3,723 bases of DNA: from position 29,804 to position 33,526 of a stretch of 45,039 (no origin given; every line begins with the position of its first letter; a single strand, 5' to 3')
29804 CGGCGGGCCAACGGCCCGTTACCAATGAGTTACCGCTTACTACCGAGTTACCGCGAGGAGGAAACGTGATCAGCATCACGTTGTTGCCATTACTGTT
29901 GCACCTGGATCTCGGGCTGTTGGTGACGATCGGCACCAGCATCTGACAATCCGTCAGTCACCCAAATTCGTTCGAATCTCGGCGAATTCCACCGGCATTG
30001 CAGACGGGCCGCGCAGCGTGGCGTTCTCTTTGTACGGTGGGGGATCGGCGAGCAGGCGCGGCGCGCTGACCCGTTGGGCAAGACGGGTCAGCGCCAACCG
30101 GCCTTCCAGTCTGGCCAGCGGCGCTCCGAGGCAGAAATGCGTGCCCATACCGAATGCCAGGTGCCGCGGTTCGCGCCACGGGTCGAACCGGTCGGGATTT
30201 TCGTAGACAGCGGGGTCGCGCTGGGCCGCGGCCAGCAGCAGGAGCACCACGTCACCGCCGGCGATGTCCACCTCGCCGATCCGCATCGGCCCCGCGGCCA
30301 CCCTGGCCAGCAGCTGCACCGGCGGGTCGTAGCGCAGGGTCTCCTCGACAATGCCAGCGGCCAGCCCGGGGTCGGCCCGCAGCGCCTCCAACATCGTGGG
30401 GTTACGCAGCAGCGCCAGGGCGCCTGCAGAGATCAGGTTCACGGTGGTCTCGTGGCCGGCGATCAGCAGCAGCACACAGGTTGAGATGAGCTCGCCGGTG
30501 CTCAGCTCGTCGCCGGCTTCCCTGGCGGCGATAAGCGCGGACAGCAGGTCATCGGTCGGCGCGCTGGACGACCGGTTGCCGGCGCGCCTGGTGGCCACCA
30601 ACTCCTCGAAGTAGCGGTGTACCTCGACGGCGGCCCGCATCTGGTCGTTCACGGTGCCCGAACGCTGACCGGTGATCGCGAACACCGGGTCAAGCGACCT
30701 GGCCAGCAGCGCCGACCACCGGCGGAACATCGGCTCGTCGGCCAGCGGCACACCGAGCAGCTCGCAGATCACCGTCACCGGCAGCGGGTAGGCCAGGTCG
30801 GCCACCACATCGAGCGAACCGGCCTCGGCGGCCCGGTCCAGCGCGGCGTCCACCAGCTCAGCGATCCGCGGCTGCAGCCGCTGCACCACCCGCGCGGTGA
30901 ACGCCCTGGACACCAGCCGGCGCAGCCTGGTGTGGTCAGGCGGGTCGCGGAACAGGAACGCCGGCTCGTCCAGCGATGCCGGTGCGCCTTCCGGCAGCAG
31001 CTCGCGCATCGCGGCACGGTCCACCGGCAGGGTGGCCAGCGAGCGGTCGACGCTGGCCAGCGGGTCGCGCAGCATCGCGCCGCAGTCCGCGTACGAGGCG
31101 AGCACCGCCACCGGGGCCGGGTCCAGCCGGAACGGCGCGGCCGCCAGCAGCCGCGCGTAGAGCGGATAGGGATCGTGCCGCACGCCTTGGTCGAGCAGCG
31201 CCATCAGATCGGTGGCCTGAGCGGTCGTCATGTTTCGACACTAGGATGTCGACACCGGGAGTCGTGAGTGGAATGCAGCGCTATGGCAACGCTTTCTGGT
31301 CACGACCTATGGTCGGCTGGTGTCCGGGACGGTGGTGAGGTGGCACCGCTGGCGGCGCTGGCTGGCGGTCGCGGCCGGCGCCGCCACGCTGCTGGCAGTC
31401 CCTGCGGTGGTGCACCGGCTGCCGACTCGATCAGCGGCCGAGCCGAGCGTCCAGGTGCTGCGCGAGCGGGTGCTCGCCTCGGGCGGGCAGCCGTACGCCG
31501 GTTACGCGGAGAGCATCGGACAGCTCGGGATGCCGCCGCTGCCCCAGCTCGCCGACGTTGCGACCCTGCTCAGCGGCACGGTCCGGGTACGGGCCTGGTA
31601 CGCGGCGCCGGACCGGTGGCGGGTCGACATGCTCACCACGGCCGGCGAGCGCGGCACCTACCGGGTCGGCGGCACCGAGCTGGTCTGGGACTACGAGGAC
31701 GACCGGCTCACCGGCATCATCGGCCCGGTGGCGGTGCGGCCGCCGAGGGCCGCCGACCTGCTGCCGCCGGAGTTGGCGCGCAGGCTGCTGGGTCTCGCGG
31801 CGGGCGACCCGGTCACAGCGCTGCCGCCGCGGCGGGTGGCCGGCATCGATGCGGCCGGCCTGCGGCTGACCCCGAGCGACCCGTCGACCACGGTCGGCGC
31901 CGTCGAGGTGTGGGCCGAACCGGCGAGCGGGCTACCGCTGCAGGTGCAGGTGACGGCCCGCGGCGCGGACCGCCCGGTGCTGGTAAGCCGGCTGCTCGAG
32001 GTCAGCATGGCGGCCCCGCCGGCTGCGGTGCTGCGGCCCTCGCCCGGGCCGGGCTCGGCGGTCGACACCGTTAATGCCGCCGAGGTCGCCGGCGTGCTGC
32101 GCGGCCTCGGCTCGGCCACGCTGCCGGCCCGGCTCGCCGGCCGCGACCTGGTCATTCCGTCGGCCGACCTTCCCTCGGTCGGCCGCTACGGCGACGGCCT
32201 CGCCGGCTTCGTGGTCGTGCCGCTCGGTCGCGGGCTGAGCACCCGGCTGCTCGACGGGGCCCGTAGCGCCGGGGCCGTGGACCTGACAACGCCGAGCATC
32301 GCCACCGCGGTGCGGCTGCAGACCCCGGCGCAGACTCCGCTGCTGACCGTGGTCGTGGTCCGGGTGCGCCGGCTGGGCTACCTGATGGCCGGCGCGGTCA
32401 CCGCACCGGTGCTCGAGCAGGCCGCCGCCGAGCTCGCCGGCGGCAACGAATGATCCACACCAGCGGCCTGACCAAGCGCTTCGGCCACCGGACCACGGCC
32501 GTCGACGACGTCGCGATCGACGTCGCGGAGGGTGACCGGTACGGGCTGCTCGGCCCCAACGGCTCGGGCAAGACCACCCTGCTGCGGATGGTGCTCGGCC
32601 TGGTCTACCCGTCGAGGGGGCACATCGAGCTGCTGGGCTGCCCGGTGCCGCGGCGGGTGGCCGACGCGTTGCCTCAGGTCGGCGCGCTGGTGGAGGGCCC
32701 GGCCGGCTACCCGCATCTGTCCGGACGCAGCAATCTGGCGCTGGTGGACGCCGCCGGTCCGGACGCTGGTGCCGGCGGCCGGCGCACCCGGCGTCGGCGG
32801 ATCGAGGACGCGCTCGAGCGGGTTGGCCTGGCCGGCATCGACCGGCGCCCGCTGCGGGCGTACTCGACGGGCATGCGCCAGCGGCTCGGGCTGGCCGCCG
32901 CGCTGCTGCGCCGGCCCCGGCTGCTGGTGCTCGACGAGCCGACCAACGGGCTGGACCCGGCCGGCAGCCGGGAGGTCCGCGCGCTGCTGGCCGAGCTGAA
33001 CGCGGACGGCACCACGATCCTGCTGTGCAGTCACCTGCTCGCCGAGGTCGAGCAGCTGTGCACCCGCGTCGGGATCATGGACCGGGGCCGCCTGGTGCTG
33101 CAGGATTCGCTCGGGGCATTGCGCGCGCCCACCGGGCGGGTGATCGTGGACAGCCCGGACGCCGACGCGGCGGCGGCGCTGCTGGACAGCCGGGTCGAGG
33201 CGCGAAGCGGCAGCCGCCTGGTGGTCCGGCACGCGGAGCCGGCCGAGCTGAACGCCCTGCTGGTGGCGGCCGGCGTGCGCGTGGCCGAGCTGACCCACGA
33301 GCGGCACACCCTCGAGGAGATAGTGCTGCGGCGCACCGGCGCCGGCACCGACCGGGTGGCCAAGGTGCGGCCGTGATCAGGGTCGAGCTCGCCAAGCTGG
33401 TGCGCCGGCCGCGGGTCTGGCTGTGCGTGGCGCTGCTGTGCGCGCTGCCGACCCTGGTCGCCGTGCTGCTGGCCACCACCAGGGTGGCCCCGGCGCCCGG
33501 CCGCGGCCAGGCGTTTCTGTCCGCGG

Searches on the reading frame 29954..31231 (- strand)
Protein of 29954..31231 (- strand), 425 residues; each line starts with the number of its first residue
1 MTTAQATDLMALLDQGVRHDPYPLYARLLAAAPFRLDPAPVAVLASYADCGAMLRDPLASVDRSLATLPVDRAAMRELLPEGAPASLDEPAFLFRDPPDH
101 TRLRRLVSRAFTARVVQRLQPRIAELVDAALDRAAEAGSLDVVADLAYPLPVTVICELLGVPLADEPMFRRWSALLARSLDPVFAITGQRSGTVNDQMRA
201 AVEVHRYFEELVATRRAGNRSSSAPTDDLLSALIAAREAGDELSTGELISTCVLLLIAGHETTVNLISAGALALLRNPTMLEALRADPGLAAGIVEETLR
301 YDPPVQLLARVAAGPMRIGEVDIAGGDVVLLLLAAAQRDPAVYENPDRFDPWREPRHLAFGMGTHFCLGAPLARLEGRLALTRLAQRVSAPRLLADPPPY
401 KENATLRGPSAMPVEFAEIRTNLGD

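Call 11: search_protein_families(library=pfam, proteins=[window:29954-31231:-])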
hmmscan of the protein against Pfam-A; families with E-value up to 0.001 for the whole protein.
window:29954-31231:- (425 aa): 1 family
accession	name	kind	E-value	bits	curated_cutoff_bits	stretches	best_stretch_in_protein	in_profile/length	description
PF00067.27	p450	-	4.1e-35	121.9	22.8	2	294-388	327-432/462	Cytochrome P450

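Call 62: search_dna_similar(query=window:29954-31231:-, collection=plasmids, mode=protein, max_evalue=1e-20, max_rows=40)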
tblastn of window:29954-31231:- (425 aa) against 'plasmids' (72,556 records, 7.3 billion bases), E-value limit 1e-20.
In 1 record(s) the limit of 40 matching pieces per record was reached: places in those records are undercounted.
Records with a match: 1369; places in all: 2305; records where one place covers at least 80% of the query: 417.
Best place of each record, by identity: <60% 1369.
By first word of the organism name: Streptomyces 295; Agrobacterium 138; Rhizobium 131; Ralstonia 130; Bacillus 80; Rhodococcus 79; Sinorhizobium 70; Pantoea 50; Acinetobacter 46; Bradyrhizobium 23; and 95 more.
By predicted mobility (MOB-suite, as given by PLSDB): non-mobilizable 723; conjugative 339; mobilizable 307.
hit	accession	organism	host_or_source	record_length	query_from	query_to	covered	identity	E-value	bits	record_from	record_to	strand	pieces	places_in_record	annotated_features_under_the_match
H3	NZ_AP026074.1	Streptomyces nigrescens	-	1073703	43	417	88%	48.8%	3e-78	271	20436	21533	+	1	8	none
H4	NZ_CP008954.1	Amycolatopsis japonica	soil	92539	91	414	76%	52.0%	3e-79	274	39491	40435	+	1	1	cytochrome P450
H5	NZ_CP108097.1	Streptomyces sp. NBC_00239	-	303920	43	415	88%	44.7%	3e-65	233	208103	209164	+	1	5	cytochrome P450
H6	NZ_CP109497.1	Streptomyces sp. NBC_01431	-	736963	43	419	89%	44.1%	3e-78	271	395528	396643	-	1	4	cytochrome P450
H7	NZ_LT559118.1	Nonomuraea gerenzanensis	-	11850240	91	414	76%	51.1%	9e-76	264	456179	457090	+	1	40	none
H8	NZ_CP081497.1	Streptomyces sp. BHT-5-2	whole organism,plant soil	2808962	46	419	88%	44.0%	2e-72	254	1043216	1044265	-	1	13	none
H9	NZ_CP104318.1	Streptomyces angustmyceticus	whole organism,soil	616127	43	415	88%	43.6%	4e-73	256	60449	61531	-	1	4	cytochrome P450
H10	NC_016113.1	Streptantibioticus cattleyicolor NRRL 8057 = DSM 46488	-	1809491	41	416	88%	42.9%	1e-69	246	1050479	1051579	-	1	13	none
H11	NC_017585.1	Streptantibioticus cattleyicolor NRRL 8057 = DSM 46488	-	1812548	41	416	88%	42.9%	1e-69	246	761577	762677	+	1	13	none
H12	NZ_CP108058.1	Streptomyces goshikiensis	-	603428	92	418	77%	49.2%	5e-69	244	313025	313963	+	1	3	cytochrome P450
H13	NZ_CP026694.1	Nostoc sp. 'Lobaria pulmonaria (5183) cyanobiont'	Lobaria pulmonaria thallus,lichen ...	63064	43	424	90%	42.1%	3e-78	271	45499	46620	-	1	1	cytochrome P450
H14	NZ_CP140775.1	Streptomyces goshikiensis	cell culture,soil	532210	92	418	77%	48.9%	1e-68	243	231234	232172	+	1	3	cytochrome P450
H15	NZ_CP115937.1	Streptomyces goshikiensis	microorganism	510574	92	418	77%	48.6%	8e-68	241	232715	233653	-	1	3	cytochrome P450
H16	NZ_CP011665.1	Streptomyces sp. Mg1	-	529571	92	418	77%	48.6%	8e-68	241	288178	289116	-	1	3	cytochrome P450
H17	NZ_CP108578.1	Streptomyces goshikiensis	-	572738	92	418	77%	48.6%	8e-68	241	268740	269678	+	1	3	cytochrome P450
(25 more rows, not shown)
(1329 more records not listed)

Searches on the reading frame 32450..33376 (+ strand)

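Call 11: search_protein_families(library=pfam, proteins=[window:32450-33376:+])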
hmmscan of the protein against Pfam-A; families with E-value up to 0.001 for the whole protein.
window:32450-33376:+ (308 aa): 3 families
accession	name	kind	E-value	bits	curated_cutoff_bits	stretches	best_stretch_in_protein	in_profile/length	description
PF00005.33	ABC_tran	-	4.5e-29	102.2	25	1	19-166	2-137/137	ABC transporter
PF13304.12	AAA_21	-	1.7e-14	55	27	1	133-197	233-300/304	AAA domain, putative AbiEii toxin, Type IV TA system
PF13191.12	AAA_16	-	0.0004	21.4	32.6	1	33-185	29-161/167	AAA ATPase domain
